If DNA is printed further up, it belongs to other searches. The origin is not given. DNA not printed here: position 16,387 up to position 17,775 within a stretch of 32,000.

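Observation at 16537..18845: Radical SAM/SPASM maturase translationally coupled to two tandem Ser-rich lipoprotein paralogs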

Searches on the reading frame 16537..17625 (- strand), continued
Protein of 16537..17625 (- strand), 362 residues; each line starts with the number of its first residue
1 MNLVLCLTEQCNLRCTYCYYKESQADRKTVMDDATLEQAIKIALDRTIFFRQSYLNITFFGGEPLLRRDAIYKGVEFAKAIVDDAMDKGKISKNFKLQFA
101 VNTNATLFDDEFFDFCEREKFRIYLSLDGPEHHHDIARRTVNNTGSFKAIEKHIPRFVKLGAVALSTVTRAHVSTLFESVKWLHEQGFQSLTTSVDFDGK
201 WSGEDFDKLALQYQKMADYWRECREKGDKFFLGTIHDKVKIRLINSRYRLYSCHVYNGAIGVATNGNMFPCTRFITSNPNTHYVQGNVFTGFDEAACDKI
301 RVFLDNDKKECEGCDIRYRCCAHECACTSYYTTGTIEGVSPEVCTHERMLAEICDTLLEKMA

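Call 14: search_protein_families(library=ncbifam, proteins=[L046:4419-4988:+, L034:4267-4998:+, L064:4315-4917:+, L073:4476-4997:+, L076:4507-4995:+, L075:4565-4981:+, L028:4279-4998:+, L077:4467-4988:+, L052:350-787:+], max_evalue=1)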
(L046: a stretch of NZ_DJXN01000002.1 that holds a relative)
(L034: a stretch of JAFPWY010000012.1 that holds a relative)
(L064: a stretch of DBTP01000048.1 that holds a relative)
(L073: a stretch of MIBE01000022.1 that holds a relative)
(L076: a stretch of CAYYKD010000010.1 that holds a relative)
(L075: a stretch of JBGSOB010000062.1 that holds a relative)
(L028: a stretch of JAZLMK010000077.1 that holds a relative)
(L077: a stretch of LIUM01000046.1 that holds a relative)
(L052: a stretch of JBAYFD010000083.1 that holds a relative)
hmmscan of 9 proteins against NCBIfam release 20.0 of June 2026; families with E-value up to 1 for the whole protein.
L046:4419-4988:+ (190 aa): 0 families

L034:4267-4998:+ (244 aa): 0 families

L064:4315-4917:+ (201 aa): 4 families
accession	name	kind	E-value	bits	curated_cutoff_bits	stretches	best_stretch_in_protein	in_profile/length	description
NF009463.0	PRK12823.1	equivalog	0.14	11.7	322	1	45-99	135-189/260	1,6-dihydroxycyclohexa-2,4-diene-1-carboxylate dehydrogenase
TIGR01598.1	holin_phiLC3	equivalog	0.22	11.8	39.7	0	89-106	55-72/79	phage holin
NF009508.0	PRK12866.1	equivalog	0.22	11.7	108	1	88-126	38-78/97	YciI-like protein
NF040811.1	BenD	equivalog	0.38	10.2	380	1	45-100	131-186/256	benzoate diol dehydrogenase BenD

L073:4476-4997:+ (174 aa): 1 family
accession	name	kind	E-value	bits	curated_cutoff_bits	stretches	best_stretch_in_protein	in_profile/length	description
NF003244.0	PRK04203.1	equivalog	0.04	13.4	203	1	20-97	95-172/216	50S ribosomal protein L1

L076:4507-4995:+ (163 aa): 0 families

L075:4565-4981:+ (139 aa): 1 family
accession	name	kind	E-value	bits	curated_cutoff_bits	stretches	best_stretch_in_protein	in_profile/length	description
TIGR04134.1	lipo_with_rSAM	hypoth_equivalog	3.5e-06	27.1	39.8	1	47-126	34-120/150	radical SAM-associated putative lipoprotein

L028:4279-4998:+ (240 aa): 0 families

L077:4467-4988:+ (174 aa): 0 families

L052:350-787:+ (146 aa): 0 families

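Call 15: search_protein_families(library=ncbifam, proteins=[L046:5001-6104:+, L064:5001-6038:+, L073:5001-6050:+, L076:5001-6068:+, L075:5001-6017:+, L063:5001-6089:+], max_evalue=1e-30)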
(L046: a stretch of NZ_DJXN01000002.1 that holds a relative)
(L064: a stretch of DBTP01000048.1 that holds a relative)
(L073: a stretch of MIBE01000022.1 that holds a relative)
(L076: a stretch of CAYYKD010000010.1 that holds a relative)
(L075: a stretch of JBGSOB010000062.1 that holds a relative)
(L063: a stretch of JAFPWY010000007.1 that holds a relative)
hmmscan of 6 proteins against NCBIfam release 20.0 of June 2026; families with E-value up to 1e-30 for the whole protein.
L046:5001-6104:+ (368 aa): 5 families
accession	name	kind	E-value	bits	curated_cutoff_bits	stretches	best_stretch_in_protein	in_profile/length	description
NF047865.1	rSAM_PapB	equivalog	8.9e-53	179.6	340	1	3-349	5-327/330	PapB family radical SAM/SPASM ranthipeptide maturase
TIGR04064.1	rSAM_nif11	equivalog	2.9e-37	128.5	518.7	1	2-361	79-423/459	nif11-like peptide radical SAM maturase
TIGR03974.1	rSAM_six_Cys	equivalog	2.2e-36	125.7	425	1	3-360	99-438/451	thioether cross-link-forming SCIFF peptide maturase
NF040492.1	not_ScfB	exception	1.6e-33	116.3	855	1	3-349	97-426/450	ScfB-related radical SAM/SPASM orphan maturase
TIGR03906.1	quino_hemo_SAM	equivalog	2.4e-33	115.5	453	1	3-358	96-434/467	quinohemoprotein amine dehydrogenase maturation protein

L064:5001-6038:+ (346 aa): 5 families
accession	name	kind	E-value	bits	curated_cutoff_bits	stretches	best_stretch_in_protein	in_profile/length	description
NF047865.1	rSAM_PapB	equivalog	7.7e-60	202.8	340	1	3-325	5-325/330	PapB family radical SAM/SPASM ranthipeptide maturase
TIGR04064.1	rSAM_nif11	equivalog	4e-41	141.2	518.7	1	2-344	79-428/459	nif11-like peptide radical SAM maturase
TIGR03974.1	rSAM_six_Cys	equivalog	1.6e-39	136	425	1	3-340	99-440/451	thioether cross-link-forming SCIFF peptide maturase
TIGR03906.1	quino_hemo_SAM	equivalog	2.9e-36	125.1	453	1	3-336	96-434/467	quinohemoprotein amine dehydrogenase maturation protein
TIGR04068.1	rSAM_ocin_clost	equivalog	4.2e-35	121.5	500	1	2-142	85-226/462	Cys-rich peptide radical SAM maturase CcpM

L073:5001-6050:+ (350 aa): 7 families
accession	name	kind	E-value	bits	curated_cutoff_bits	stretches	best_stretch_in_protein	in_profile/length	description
NF047865.1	rSAM_PapB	equivalog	3.4e-66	223.7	340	1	3-325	5-327/330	PapB family radical SAM/SPASM ranthipeptide maturase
TIGR03906.1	quino_hemo_SAM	equivalog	1.4e-43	149.3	453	1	3-334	96-434/467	quinohemoprotein amine dehydrogenase maturation protein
TIGR04064.1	rSAM_nif11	equivalog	8.2e-43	146.8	518.7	1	2-338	79-424/459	nif11-like peptide radical SAM maturase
TIGR03974.1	rSAM_six_Cys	equivalog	9.8e-40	136.8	425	1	4-337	100-439/451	thioether cross-link-forming SCIFF peptide maturase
TIGR04068.1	rSAM_ocin_clost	equivalog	3.6e-39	134.9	500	1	2-149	85-235/462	Cys-rich peptide radical SAM maturase CcpM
NF040492.1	not_ScfB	exception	3.5e-36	125.1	855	1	3-326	97-427/450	ScfB-related radical SAM/SPASM orphan maturase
TIGR04115.1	rSAM_Cxxx_rpt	equivalog_domain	6.9e-31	108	350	1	3-335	4-348/359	radical SAM peptide maturase, CXXX-repeat target family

L076:5001-6068:+ (356 aa): 10 families
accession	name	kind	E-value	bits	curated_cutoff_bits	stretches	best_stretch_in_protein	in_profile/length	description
NF047865.1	rSAM_PapB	equivalog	1.6e-55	188.7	340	1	2-338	4-326/330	PapB family radical SAM/SPASM ranthipeptide maturase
TIGR03906.1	quino_hemo_SAM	equivalog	1.7e-41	142.4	453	0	2-145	95-241/467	quinohemoprotein amine dehydrogenase maturation protein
TIGR04064.1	rSAM_nif11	equivalog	9.7e-41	139.9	518.7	1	2-145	79-224/459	nif11-like peptide radical SAM maturase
TIGR03974.1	rSAM_six_Cys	equivalog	3e-40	138.4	425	1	5-351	101-439/451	thioether cross-link-forming SCIFF peptide maturase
TIGR04163.1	rSAM_cobopep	equivalog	4.4e-37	127.9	375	1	8-348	71-406/428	peptide-modifying radical SAM enzyme CbpB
NF041298.1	rSAM_mat_DynA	equivalog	1.3e-36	126.4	450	1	8-340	8-333/356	dynobactin maturation radical SAM/SPASM protein DynA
TIGR03978.1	rSAM_paired_1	equivalog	2.7e-36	125.3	370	1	5-344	87-432/466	His-Xaa-Ser system radical SAM maturase HxsB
TIGR04068.1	rSAM_ocin_clost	equivalog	4.7e-36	124.7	500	1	3-145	86-232/462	Cys-rich peptide radical SAM maturase CcpM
TIGR03942.1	sulfatase_rSAM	equivalog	1.7e-33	116.2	349.45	1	9-332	9-328/363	anaerobic sulfatase maturase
NF040492.1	not_ScfB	exception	8.3e-33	113.9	855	1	6-337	100-424/450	ScfB-related radical SAM/SPASM orphan maturase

L075:5001-6017:+ (339 aa): 5 families
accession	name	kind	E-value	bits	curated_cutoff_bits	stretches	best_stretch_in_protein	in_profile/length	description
NF047865.1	rSAM_PapB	equivalog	9e-55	186.2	340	1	3-314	5-317/330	PapB family radical SAM/SPASM ranthipeptide maturase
TIGR03906.1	quino_hemo_SAM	equivalog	1e-37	129.9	453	1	5-314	98-415/467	quinohemoprotein amine dehydrogenase maturation protein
TIGR03974.1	rSAM_six_Cys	equivalog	1.8e-35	122.7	425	1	5-336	101-438/451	thioether cross-link-forming SCIFF peptide maturase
TIGR04064.1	rSAM_nif11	equivalog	1.1e-34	120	518.7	0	3-149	80-227/459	nif11-like peptide radical SAM maturase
TIGR04068.1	rSAM_ocin_clost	equivalog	6.7e-32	111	500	0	4-147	87-233/462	Cys-rich peptide radical SAM maturase CcpM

L063:5001-6089:+ (363 aa): 7 families
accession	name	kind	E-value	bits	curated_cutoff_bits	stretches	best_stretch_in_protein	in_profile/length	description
NF047865.1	rSAM_PapB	equivalog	2.5e-53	181.4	340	1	4-331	6-320/330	PapB family radical SAM/SPASM ranthipeptide maturase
TIGR03974.1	rSAM_six_Cys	equivalog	2.5e-38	132.1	425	1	5-347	101-436/451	thioether cross-link-forming SCIFF peptide maturase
TIGR04064.1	rSAM_nif11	equivalog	3.6e-36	124.9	518.7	1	3-350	80-423/459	nif11-like peptide radical SAM maturase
TIGR04068.1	rSAM_ocin_clost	equivalog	5.2e-36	124.5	500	1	3-181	86-258/462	Cys-rich peptide radical SAM maturase CcpM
TIGR03942.1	sulfatase_rSAM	equivalog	1.1e-33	116.8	349.45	1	8-328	8-325/363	anaerobic sulfatase maturase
TIGR03906.1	quino_hemo_SAM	equivalog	1.5e-31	109.6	453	1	3-336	96-423/467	quinohemoprotein amine dehydrogenase maturation protein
NF040492.1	not_ScfB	exception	1.6e-31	109.7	855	1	3-331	97-419/450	ScfB-related radical SAM/SPASM orphan maturase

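Call 23: search_solved_structures(query=window:16540-17625:-, max_evalue=0.00001, show_alignments=1)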
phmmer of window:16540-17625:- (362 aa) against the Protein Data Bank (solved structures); distinct sequences matched with E-value up to 0.00001: 4.
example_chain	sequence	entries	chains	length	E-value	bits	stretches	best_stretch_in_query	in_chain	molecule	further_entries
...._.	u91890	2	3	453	2.8e-20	75.9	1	3-349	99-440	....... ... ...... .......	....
4k37_A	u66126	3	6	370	1.8e-15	60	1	8-325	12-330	Anaerobic sulfatase-maturating enzyme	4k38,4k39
4k36_A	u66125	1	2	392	2.1e-15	59.8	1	8-325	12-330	Anaerobic sulfatase-maturating enzyme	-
9gm3_A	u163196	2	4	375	1.3e-09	40.7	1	7-158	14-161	ChlB radical SAM domain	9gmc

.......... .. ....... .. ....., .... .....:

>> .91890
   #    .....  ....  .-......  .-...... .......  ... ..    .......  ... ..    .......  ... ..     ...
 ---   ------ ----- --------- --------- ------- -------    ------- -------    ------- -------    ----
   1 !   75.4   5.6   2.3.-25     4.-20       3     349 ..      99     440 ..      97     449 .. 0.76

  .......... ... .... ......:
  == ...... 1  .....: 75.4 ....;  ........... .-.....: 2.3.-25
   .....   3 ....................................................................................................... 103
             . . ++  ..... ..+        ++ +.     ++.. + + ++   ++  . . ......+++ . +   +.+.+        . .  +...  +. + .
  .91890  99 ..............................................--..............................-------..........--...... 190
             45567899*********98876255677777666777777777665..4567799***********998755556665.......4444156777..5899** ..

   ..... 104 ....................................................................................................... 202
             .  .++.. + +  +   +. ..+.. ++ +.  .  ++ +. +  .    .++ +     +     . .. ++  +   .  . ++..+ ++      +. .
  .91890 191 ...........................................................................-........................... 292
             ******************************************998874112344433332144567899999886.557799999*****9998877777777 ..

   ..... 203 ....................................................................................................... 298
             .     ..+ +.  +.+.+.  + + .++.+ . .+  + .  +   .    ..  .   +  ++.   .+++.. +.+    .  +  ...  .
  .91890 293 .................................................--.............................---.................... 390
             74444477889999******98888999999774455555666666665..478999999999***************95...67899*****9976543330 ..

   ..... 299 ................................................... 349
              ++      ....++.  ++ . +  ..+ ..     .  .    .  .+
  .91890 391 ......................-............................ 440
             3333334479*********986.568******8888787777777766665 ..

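Call 42: predict_structure(alignment_id=A4)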
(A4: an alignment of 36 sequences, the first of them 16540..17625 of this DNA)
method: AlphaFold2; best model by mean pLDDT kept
length: 362 residues; sequences in the alignment: 36
mean_pLDDT: 85.8   pTM: 0.87
mean pLDDT of the five models: 85.8, 82.6, 82.0, 80.0, 77.0
residues with pLDDT >= 90: 183; 70-90: 135; 50-70: 29; < 50: 15
segments of 3 or more residues with pLDDT < 50: 12-21, 254-256
pLDDT, mean of each block of 10 residues (from residue 1): 80 45 58 96 91 90 74 98 98 95 85 96 92 74 72 95 91 92 97 88 96 98 95 91 77 60 89 77 90 85 83 87 79 86 94 95 86
secondary structure, 60 per line:
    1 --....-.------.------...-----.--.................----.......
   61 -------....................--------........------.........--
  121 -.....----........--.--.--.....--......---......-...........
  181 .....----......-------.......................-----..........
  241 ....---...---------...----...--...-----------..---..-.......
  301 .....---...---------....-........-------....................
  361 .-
elements in order: E3-6 H33-49 E54-60 H68-87 E96-103 H110-118 E122-126 H131-137 H147-151 H154-159 E163-168 H170-185 E190-195 H203-225 H233-244 E260-262 E267-269 H294-305 H321-324 H326-333 H341-361

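Call 46: fold_search(model_id=the predicted structure, library=pdb)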
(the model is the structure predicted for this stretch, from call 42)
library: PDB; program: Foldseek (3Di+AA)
matches with E <= 10: 1327; with E <= 0.001: 54
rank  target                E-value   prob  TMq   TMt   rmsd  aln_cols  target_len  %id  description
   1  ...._B                7.3e-19  1.00  0.77  0.67   3.3       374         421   24  Structural Insights into Thioether Bond Formation in the Biosynthesis of Sactipeptides (released 2017-07-26)
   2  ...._A                3.4e-18  1.00  0.77  0.67   3.1       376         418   22  Structural Insights into Thioether Bond Formation in the Biosynthesis of Sactipeptides (released 2017-07-26)
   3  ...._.                3.6e-18  1.00  0.77  0.65   3.5       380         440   24  Structural Insights into Thioether Bond Formation in the Biosynthesis of Sactipeptides (released 2017-07-26)
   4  4k36_A                4.4e-17  1.00  0.74  0.70   4.7       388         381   21  His6 tagged anSMEcpe with bound AdoMet (released 2013-05-08)
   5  4k37_B                4.7e-17  1.00  0.74  0.73   4.6       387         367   21  Native anSMEcpe with bound AdoMet (released 2013-05-08)
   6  4k36_B                1.2e-16  1.00  0.75  0.75   4.3       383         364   21  His6 tagged anSMEcpe with bound AdoMet (released 2013-05-08)
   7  4k39_A                1.7e-16  1.00  0.72  0.72   4.7       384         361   21  Native anSMEcpe with bound AdoMet and Cp18Cys peptide (released 2013-05-08)
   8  4k37_A                2.2e-16  1.00  0.75  0.74   4.3       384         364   21  Native anSMEcpe with bound AdoMet (released 2013-05-08)
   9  4k38_B                2.8e-16  1.00  0.74  0.74   4.5       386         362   21  Native anSMEcpe with bound AdoMet and Kp18Cys peptide (released 2013-05-08)
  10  4k39_B                1.0e-15  1.00  0.73  0.73   4.6       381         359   21  Native anSMEcpe with bound AdoMet and Cp18Cys peptide (released 2013-05-08)
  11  4k38_A                1.1e-15  1.00  0.75  0.74   4.3       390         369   21  Native anSMEcpe with bound AdoMet and Kp18Cys peptide (released 2013-05-08)
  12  9gm3_A                7.5e-15  1.00  0.78  0.76   4.0       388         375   17  Crystal structure of the complex formed between the radical SAM protein ChlB and the leader region of its precursor su (released 2025-06-25)
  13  9gm3_C                1.1e-14  1.00  0.76  0.74   3.9       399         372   17  Crystal structure of the complex formed between the radical SAM protein ChlB and the leader region of its precursor su (released 2025-06-25)
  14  9gmc_A                3.3e-14  1.00  0.78  0.75   4.1       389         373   17  Crystal structure of the complex formed between the radical SAM protein ChlB and the R3A mutant of ChlA (released 2025-06-25)
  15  9gmc_C                9.3e-14  1.00  0.78  0.76   4.1       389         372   17  Crystal structure of the complex formed between the radical SAM protein ChlB and the R3A mutant of ChlA (released 2025-06-25)
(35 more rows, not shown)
